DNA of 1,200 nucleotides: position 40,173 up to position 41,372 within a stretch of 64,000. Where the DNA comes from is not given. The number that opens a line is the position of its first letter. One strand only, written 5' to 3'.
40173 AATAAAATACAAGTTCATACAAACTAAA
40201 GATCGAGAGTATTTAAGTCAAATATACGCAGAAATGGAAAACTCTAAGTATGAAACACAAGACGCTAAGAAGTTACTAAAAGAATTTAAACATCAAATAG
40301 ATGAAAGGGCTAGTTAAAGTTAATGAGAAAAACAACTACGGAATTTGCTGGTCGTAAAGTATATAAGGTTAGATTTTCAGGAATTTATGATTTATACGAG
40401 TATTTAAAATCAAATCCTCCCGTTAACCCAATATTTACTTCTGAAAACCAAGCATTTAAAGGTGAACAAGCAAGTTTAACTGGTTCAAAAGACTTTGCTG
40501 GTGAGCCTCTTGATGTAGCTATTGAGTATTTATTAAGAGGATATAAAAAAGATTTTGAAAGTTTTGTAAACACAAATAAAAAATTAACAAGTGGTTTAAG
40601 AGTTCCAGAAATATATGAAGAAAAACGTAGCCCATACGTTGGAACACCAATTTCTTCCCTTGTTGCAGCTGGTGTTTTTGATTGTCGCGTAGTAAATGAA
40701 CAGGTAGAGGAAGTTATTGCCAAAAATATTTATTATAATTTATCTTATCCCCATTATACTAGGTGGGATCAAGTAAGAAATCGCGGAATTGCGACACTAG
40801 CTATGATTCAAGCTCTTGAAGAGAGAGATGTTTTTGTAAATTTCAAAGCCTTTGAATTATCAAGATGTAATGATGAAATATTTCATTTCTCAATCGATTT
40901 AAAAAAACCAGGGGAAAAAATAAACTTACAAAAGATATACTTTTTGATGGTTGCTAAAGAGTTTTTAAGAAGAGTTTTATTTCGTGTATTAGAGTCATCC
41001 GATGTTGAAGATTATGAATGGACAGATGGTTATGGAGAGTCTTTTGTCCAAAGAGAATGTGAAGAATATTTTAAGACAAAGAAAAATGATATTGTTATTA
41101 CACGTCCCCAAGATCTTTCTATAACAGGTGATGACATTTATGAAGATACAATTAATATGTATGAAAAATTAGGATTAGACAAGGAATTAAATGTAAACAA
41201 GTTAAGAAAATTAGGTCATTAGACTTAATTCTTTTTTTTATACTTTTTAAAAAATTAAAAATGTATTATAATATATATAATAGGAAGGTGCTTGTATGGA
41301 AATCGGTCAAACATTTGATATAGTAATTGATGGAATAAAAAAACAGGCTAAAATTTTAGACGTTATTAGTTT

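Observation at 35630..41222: Four-gene operon: TelA-like coiled-coil protein + unknown + N-helical AAA_5 (MoxR/McrB-like) ATPase + unknown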

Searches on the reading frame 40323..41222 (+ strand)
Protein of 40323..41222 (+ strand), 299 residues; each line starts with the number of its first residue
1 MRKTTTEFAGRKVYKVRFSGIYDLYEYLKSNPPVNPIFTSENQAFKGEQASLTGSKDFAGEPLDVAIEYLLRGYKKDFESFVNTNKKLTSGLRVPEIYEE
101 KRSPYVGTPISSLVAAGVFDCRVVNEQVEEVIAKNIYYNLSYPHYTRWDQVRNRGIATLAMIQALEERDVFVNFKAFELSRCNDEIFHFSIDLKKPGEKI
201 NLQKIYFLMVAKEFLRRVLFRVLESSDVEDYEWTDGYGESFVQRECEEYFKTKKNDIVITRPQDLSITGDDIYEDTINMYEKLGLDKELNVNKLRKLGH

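Call 3: search_protein_families(library=pfam, proteins=[window:40323-41222:+], max_evalue=1)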
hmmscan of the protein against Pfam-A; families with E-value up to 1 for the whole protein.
window:40323-41222:+ (299 aa): 1 family
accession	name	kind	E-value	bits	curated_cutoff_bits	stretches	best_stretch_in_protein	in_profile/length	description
PF23822.1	DUF7192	-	4.9e-11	42.9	27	1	114-260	105-258/281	Domain of unknown function (DUF7192)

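Call 4: search_protein_families(library=padloc, proteins=[window:40323-41222:+], max_evalue=1)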
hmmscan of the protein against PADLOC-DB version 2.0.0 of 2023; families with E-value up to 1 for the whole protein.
window:40323-41222:+ (299 aa): 0 families

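Call 5: search_protein_families(library=ncbifam, proteins=[window:40323-41222:+], max_evalue=1)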
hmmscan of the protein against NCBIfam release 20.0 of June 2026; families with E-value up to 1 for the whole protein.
window:40323-41222:+ (299 aa): 0 families

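Call 6: search_protein_families(library=phrogs, proteins=[window:40323-41222:+], max_evalue=0.1)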
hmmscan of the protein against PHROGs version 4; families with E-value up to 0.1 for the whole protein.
window:40323-41222:+ (299 aa): 1 family
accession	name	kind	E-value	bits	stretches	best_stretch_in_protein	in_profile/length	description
phrog_1909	-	unknown function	6.7e-16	59.4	1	14-260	15-264/287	-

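Call 8: search_solved_structures(query=window:40323-41222:+, max_evalue=10)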
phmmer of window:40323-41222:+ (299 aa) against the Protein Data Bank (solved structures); distinct sequences matched with E-value up to 10: 1.
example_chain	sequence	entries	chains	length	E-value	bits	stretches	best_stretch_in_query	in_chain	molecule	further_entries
6uwz_C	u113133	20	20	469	1.3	12.2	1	104-161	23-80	Acetylcholine receptor subunit beta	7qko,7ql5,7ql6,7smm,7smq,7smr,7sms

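Call 11: find_homologous_proteins(query=window:40323-41222:+)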
Query window:40323-41222:+ (299 aa): 60 proteins with E <= 0.001 among 1277 candidates.
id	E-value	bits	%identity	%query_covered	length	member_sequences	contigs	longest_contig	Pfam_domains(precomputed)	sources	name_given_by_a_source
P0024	2.7e-197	673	100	100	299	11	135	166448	PF23822.2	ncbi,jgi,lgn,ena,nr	ncbi:MAG: hypothetical protein OSJ65_06390 [Bacilli bacterium]|nr:hypothetical protein [Bacilli bact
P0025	1.0e-155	536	82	100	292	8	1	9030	PF23822.2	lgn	-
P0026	1.3e-104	368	59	99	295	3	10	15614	PF23822.2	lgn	-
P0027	3.3e-99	351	57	99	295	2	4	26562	PF23822.2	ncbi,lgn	-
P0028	7.0e-99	350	55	100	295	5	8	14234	PF23822.2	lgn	-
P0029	6.9e-98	346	56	99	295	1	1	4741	PF23822.2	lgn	-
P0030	1.3e-90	322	55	98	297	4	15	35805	PF23822.2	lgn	-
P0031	1.8e-90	322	52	100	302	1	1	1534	PF23822.2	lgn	-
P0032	3.9e-80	288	47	100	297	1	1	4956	PF23822.2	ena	-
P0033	1.1e-77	280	48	96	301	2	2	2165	PF23822.2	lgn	-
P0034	9.2e-77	277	48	96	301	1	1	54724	PF23822.2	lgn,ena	-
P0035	3.6e-76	275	48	96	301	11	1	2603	PF23822.2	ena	-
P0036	1.8e-75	273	47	96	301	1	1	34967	PF23822.2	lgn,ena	-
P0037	6.1e-75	271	47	97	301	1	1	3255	PF23822.2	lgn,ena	-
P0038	6.6e-75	271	45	99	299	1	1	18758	PF23822.2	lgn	-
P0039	8.3e-75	271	47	96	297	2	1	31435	PF23822.2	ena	-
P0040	1.3e-74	270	46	96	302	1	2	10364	PF23822.2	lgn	-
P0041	1.6e-74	270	47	97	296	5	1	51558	PF23822.2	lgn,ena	-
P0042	1.8e-74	269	45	100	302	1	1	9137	PF23822.2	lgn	-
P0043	2.2e-73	266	45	97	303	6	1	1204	PF23822.2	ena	-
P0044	3.3e-73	265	47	95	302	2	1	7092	PF23822.2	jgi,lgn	-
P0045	4.8e-73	265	46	100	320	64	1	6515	PF23822.2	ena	-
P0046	5.6e-73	265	45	97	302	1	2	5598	PF23822.2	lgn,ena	-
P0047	8.8e-73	264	45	100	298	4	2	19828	PF23822.2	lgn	-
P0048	9.0e-73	264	45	95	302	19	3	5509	PF23822.2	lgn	-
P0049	1.3e-72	263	47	98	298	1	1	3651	PF23822.2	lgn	-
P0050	1.3e-72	263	46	97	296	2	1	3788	PF23822.2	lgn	-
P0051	2.2e-72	263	45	96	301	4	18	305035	PF23822.2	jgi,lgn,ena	-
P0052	3.3e-72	262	45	99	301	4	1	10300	PF23822.2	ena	-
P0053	4.4e-72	262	45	96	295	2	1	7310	PF23822.2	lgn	-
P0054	1.9e-71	260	46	97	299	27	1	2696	PF23822.2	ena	-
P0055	3.2e-71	259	43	100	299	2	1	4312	PF23822.2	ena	-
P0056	3.6e-71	259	45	93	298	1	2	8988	PF23822.2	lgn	-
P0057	7.0e-71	258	46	96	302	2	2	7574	PF23822.2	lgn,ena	-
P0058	3.7e-70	255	44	99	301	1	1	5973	PF23822.2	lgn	-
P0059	7.7e-70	254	44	99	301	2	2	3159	PF23822.2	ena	-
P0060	8.5e-70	254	44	96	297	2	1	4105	PF23822.2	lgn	-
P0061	8.7e-70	254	45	96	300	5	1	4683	PF23822.2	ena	-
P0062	1.4e-69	253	44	99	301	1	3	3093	PF23822.2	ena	-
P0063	2.4e-69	253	45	97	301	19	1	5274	PF23822.2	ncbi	-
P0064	4.9e-69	252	44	99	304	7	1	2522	PF23822.2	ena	-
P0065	3.2e-67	246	45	95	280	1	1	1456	PF23822.2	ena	-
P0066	7.5e-67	244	44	96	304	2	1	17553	PF23822.2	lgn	-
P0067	1.5e-65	240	43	96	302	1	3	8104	PF23822.2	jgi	-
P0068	8.5e-65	238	41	99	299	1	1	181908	PF23822.2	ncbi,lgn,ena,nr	ncbi:MAG: hypothetical protein J1F35_02165 [Erysipelotrichales bacterium]|nr:hypothetical protein [E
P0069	9.5e-65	238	41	99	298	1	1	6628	PF23822.2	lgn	-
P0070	4.6e-64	235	44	96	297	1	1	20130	PF23822.2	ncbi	-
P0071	2.2e-63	233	44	96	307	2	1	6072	PF23822.2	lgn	-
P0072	5.6e-63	232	44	96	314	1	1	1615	PF23822.2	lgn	-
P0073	4.3e-62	229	42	95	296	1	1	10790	PF23822.2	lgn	-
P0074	9.7e-61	224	44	95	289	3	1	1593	PF23822.2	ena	-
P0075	8.7e-60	221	41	99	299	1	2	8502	PF23822.2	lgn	-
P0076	1.1e-59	221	42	95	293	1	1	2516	PF23822.2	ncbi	-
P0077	1.5e-57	214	43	96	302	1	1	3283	PF23822.2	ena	-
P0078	4.0e-56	209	43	94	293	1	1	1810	PF23822.2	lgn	-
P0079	1.1e-54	205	40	95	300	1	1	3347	PF23822.2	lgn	-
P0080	2.2e-44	171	38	96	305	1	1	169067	PF23822.2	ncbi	-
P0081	3.3e-43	167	37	93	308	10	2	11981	PF23822.2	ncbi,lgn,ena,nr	ncbi:MAG: hypothetical protein IKL53_04045 [Lachnospiraceae bacterium]|nr:hypothetical protein [Lach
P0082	1.1e-42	165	36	95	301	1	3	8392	PF23822.2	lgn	-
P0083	4.7e-39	153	37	93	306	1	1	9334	PF23822.2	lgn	-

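Call 15: find_encoding_contigs(protein=P0080, flank=8000, max_places=2)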
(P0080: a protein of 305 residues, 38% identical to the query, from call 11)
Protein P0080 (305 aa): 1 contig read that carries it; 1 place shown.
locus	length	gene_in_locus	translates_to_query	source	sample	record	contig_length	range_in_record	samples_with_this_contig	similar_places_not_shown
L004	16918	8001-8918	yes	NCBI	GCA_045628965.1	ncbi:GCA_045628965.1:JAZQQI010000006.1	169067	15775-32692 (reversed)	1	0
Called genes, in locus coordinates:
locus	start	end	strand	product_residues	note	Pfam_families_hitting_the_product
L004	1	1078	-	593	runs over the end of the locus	-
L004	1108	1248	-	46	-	-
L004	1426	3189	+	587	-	PF00664:ABC_membrane, PF00005:ABC_tran, PF02463:SMC_N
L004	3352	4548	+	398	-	PF05816:TelA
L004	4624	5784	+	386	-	-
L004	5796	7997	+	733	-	PF07728:AAA_5 (weak)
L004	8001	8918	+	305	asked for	PF23822:DUF7192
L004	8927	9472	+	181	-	PF05816:TelA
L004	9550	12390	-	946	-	PF08495:FIST, PF10442:FIST_C, PF08447:PAS_3, PF00512:HisKA, PF02518:HATPase_c, PF00072:Response_reg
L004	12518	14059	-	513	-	PF01564:Spermine_synth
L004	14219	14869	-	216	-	PF13240:Zn_Ribbon_1 (weak)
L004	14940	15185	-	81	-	PF21699:TM1266-like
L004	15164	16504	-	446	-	PF00528:BPD_transp_1, PF01637:ATPase_2 (faint), PF00005:ABC_tran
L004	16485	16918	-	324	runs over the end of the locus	PF02621:VitK2_biosynth (weak), PF12974:Phosphonate-bd (weak), PF09084:NMT1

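Call 16: find_encoding_contigs(protein=P0081, flank=8000, max_places=2)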
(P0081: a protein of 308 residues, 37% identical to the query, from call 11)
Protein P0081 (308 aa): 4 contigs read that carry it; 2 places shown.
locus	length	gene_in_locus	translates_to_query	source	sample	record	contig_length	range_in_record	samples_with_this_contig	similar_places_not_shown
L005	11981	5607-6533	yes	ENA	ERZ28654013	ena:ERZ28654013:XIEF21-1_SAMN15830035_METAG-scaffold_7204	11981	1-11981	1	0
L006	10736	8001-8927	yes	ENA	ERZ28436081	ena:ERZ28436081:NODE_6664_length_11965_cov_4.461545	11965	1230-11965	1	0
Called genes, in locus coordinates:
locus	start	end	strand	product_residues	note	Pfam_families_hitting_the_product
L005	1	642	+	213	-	PF12395:DUF3658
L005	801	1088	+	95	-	-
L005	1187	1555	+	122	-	PF07411:DUF1508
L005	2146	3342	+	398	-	-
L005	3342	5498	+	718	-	PF00004:AAA (faint), PF07728:AAA_5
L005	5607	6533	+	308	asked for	PF23822:DUF7192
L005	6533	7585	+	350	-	PF05816:TelA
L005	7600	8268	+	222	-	-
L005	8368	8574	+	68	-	-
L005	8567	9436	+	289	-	-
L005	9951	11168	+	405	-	PF00291:PALP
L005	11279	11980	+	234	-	?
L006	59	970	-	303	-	-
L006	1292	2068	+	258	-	PF01925:TauE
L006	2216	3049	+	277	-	PF08874:DUF1835 (weak), PF12395:DUF3658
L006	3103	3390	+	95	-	-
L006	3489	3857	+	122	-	PF07411:DUF1508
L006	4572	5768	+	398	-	-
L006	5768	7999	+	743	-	PF00004:AAA (faint), PF07728:AAA_5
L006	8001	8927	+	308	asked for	PF23822:DUF7192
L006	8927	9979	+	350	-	PF05816:TelA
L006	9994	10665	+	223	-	-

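Call 17: find_encoding_contigs(protein=P0034, flank=8000, max_places=2)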
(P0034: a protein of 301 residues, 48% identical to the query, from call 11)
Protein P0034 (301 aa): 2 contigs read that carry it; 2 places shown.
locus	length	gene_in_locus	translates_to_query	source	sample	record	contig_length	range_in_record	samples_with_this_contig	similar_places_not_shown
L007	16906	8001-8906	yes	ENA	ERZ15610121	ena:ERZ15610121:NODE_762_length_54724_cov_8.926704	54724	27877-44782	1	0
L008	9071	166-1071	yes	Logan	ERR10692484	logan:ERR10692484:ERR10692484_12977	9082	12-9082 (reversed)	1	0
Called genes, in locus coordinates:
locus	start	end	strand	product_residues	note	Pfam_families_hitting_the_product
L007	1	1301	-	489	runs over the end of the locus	PF08903:DUF1846, PF20921:DUF1846_C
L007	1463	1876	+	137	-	PF00583:Acetyltransf_1, PF13673:Acetyltransf_10, PF13508:Acetyltransf_7 (weak)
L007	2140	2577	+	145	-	-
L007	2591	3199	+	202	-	-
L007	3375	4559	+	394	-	PF05816:TelA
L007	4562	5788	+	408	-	-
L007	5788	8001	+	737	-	PF00004:AAA (faint), PF07728:AAA_5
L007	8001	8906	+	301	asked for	PF23822:DUF7192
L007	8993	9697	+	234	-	PF18927:CrtO (weak)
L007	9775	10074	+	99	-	PF01520:Amidase_3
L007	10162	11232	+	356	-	-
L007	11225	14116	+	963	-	-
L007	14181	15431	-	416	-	PF20296:MTaX1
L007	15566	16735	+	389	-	PF00145:DNA_methylase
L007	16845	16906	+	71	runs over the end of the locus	-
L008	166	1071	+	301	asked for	PF23822:DUF7192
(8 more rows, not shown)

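Call 24: find_related_loci(query=A1, collection=genome_contigs, flank=8000)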
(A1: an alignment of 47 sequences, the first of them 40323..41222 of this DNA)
Query A1 (299 aa) in genome_contigs; peptide patterns used: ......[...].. (x = any residue, [..] = any of these).
39 stretches matched a pattern; 10 encode a relative of the query (tblastn E <= 1e-3); 10 distinct loci.
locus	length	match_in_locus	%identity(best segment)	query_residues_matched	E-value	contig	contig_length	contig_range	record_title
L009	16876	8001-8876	59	1-297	3e-112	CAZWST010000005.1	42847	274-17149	MAG TPA_asm: uncultured Muribaculaceae bacterium isolate SRP287540_co1_203 genome assembly, contig: NODE_846_length_4284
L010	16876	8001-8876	57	1-297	6e-107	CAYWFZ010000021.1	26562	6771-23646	MAG TPA_asm: uncultured Muribaculaceae bacterium isolate SRP287540_co1_194 genome assembly, contig: NODE_1795_length_265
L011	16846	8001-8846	45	12-297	7e-77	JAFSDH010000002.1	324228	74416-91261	MAG: Bacilli bacterium isolate RGIG3038 Goat_Rectum-4__c139, whole genome shotgun sequence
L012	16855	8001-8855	44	10-299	6e-75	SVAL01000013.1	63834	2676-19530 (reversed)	MAG: Bacillota bacterium isolate SIG201 NODE_2283_length_63834_cov_7.863594, whole genome shotgun sequence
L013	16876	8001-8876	41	1-295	1e-71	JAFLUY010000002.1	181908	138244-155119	MAG: Erysipelotrichales bacterium isolate HAN091 Seq2, whole genome shotgun sequence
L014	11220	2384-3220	44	11-296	4e-70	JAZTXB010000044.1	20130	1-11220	MAG: Bacilli bacterium isolate T1900045331_YK20190020.MAGScoT_cleanbin_000028 SGB_6528_k141_2253139, whole genome shotgu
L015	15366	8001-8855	43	1-291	2e-66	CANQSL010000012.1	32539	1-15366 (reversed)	MAG: uncultured Bacilli bacterium isolate Lapin-026__bin110 genome assembly, contig: Lapin-026__NODE_1455_length_32539_c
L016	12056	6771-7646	39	1-297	3e-60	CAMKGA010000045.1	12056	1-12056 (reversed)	MAG: uncultured Bacillales bacterium isolate SRR12081294_bin.11_metaWRAP_v1.3_MAG genome assembly, contig: ERZ12289768.7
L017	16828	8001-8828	31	13-291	8e-28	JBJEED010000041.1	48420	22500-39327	MAG: Bacilli bacterium isolate LOHA09_bin.008 NODE_324_length_48420_cov_11.943926, whole genome shotgun sequence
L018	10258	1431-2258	31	13-291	2e-27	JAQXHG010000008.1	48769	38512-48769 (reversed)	MAG: bacterium isolate SUG1194 k141_497526, whole genome shotgun sequence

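Call 25: find_related_loci(query=A1, collection=viral_contigs, flank=8000)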
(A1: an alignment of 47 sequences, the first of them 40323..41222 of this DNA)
Query A1 (299 aa) in viral_contigs; peptide patterns used: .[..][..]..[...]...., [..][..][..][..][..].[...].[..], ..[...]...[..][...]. (x = any residue, [..] = any of these).
152 stretches matched a pattern; 1 encode a relative of the query (tblastn E <= 1e-3); 1 distinct loci.
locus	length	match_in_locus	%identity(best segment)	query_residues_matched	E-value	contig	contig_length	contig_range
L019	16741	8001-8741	24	12-250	5e-11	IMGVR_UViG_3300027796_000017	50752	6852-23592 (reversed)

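Call 26: predict_structure(alignment_id=A1)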
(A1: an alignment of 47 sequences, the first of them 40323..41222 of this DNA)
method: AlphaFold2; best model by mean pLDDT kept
length: 299 residues; sequences in the alignment: 47
mean_pLDDT: 90.5   pTM: 0.83
mean pLDDT of the five models: 90.5, 89.9, 89.4, 88.2, 87.4
residues with pLDDT >= 90: 207; 70-90: 75; 50-70: 17; < 50: 0
segments of 3 or more residues with pLDDT < 50: none
pLDDT, mean of each block of 10 residues (from residue 1): 96 98 98 90 66 84 96 93 90 73 89 93 79 91 90 95 89 96 97 91 92 93 96 90 94 94 95 96 88 84
secondary structure, 60 per line:
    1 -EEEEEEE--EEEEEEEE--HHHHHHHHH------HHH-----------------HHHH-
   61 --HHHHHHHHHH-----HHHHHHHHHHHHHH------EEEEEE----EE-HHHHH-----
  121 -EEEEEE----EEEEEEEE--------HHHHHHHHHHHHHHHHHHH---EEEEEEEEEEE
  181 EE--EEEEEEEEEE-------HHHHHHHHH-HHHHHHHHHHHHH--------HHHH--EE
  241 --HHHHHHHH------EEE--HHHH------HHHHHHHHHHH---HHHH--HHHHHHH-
elements in order: E2-8 E11-18 H21-29 H56-59 H63-72 H78-91 E98-103 H111-115 E122-127 E132-139 H148-166 E170-182 E185-194 H202-210 H212-224 H233-236 H243-250 E257-259 H262-265 H272-282 H286-289 H292-298

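Call 38: search_protein_families(library=pfam, proteins=[L017:1711-3102:+, L017:3128-4225:+, L017:4278-5639:+, L017:5642-7915:+, L017:7917-8867:+, L017:8914-9606:+, L005:2146-3342:+, L005:7600-8268:+, L004:4624-5784:+, L004:8927-9472:+], max_evalue=0.01)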
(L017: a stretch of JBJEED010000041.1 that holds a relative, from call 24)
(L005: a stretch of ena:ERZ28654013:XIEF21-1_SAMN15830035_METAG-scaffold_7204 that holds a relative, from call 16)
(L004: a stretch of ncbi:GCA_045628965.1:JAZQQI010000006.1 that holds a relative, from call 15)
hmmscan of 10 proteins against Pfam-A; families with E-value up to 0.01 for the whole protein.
L017:1711-3102:+ (463 aa): 3 families
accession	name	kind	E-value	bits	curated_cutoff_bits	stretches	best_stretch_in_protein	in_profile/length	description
PF01943.22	Polysacc_synt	-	1.3e-22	81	28.2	1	8-259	2-259/274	Polysaccharide biosynthesis protein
PF03023.19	MurJ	-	1.9e-05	23.9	27.4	1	284-440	285-446/451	Lipid II flippase MurJ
PF01554.23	MatE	-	0.00042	20.5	24.9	1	279-369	69-161/161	MatE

L017:3128-4225:+ (365 aa): 5 families
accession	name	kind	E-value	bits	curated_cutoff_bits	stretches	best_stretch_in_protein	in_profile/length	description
PF02350.25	Epimerase_2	-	4.3e-125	417.6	30.6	1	23-361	2-346/347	UDP-N-acetylglucosamine 2-epimerase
PF00702.32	Hydrolase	-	0.00013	22.8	26.4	1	19-97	105-180/191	haloacid dehalogenase-like hydrolase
PF07388.17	A-2_8-polyST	-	0.00029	20.9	23.3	1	4-187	30-197/316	Alpha-2,8-polysialyltransferase (POLYST)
PF02684.21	LpxB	-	0.0039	16.5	22.6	1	169-298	158-285/374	Lipid-A-disaccharide synthetase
PF21657.2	L544_helical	-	0.0069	16.9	27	0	59-97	73-111/144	Nucleotidyl transferase L544, helical domain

L017:4278-5639:+ (453 aa): 0 families

L017:5642-7915:+ (757 aa): 1 family
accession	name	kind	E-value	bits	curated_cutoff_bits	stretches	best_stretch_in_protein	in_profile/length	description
PF07728.20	AAA_5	-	0.00035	21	22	1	472-614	3-139/139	AAA domain (dynein-related subfamily)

L017:7917-8867:+ (316 aa): 1 family
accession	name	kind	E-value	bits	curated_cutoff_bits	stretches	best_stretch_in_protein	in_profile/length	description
PF23822.1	DUF7192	-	3.4e-22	79.5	27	1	31-284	13-268/281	Domain of unknown function (DUF7192)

L017:8914-9606:+ (230 aa): 1 family
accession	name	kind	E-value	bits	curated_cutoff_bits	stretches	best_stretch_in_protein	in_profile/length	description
PF11667.14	DUF3267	-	4.9e-17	62.7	27.1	1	60-160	2-104/108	Putative zincin peptidase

L005:2146-3342:+ (398 aa): 0 families

L005:7600-8268:+ (222 aa): 1 family
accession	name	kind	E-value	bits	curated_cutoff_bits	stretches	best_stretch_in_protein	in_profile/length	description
PF18160.6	SLATT_5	-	0.0084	15.9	29.5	0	63-130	21-89/192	SMODS and SLOG-associating 2TM effector domain family 5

L004:4624-5784:+ (386 aa): 0 families

L004:8927-9472:+ (181 aa): 1 family
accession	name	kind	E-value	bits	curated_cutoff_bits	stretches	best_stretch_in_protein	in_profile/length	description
PF05816.16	TelA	-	1.5e-13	51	30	1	60-174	120-234/332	Toxic anion resistance protein (TelA)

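Call 57: search_solved_structures(query=A1, max_evalue=10)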
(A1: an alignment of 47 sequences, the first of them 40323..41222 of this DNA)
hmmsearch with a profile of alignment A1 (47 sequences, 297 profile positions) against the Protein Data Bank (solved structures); distinct sequences matched with E-value up to 10: 0.

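Call 58: search_dna_similar(query=window:40323-41219:+, collection=phages, mode=protein, max_evalue=0.001, max_rows=20)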
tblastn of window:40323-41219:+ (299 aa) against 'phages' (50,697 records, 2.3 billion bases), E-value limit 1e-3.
Records with a match: 236; places in all: 236; records where one place covers at least 80% of the query: 11.
Best place of each record, by identity: <60% 236.
By first word of the organism name: Staphylococcus 235; Enterococcus 1.
By host as written in the record: Staphylococcus aureus 85; - 28; Staphylococcus sp. 17; Staphylococcus carnosus TM300 17; Staphylococcus xylosus M1997-2/10 8; Staphylococcus aureus ATCC 25923 6; Staphylococcus 6; Staphylococcus ureilyticus ATCC49330 4; and 44 more.
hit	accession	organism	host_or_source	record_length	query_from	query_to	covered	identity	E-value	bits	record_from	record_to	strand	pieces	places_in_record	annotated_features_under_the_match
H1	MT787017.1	Staphylococcus phage WV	Staphylococcus aureus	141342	16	276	87%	26.7%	3e-10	67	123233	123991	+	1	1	record has no annotation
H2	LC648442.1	Staphylococcus phage vB_SsapH-Golestan-105-M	Staphylococcus saprophyticus 105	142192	16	276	87%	26.7%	7e-9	62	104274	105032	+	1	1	hypothetical protein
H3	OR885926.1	Staphylococcus phage 184DA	Staphylococcus sp.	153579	16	270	85%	26.9%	1e-10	68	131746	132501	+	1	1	hypothetical protein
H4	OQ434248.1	Staphylococcus phage RuSa1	Staphylococcus sp. k141_143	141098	16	250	79%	28.7%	1e-12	74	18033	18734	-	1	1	hypothetical protein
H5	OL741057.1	Staphylococcus phage vB_Sau_P68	Staphylococcus aureus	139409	12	239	76%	29.2%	4e-12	72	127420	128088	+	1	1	hypothetical protein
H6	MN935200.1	Staphylococcus phage VTCCBPA116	Staphylococcus sp.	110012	16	251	79%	27.8%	2e-11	70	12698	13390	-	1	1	record has no annotation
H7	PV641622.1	Staphylococcus phage St14.GH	Staphylococcus aureus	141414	16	251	79%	27.8%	2e-11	70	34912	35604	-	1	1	hypothetical protein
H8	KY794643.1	Staphylococcus phage vB_Sau_S24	Staphylococcus aureus ATCC 25923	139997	12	239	76%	28.8%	1e-11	71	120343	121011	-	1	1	hypothetical protein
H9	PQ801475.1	Staphylococcus phage vB_ScoM-YCP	Staphylococcus cohnii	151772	16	239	75%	29.2%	6e-13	75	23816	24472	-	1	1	hypothetical protein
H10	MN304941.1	Staphylococcus phage vB_SauH_IME522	Staphylococcus aureus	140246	16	239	75%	29.2%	8e-13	74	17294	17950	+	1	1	hypothetical protein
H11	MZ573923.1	Staphylococcus phage vB_ScoM-PSC1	Staphylococcus ureilyticus ATCC49330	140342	16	239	75%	29.2%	8e-13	74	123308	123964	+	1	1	hypothetical protein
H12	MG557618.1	Staphylococcus phage HSA30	Staphylococcus aureus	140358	16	239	75%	29.2%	8e-13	74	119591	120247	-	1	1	hypothetical protein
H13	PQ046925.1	Staphylococcus phage OPT-SX11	Staphylococcus xylosus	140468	16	239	75%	29.2%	8e-13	74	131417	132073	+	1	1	hypothetical protein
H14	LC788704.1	Staphylococcus phage phiSNIID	sewage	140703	16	239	75%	29.2%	8e-13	74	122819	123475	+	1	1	hypothetical protein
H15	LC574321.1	Staphylococcus phage SaGU1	Staphylococcus aureus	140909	16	239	75%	29.2%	8e-13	74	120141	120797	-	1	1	Phage protein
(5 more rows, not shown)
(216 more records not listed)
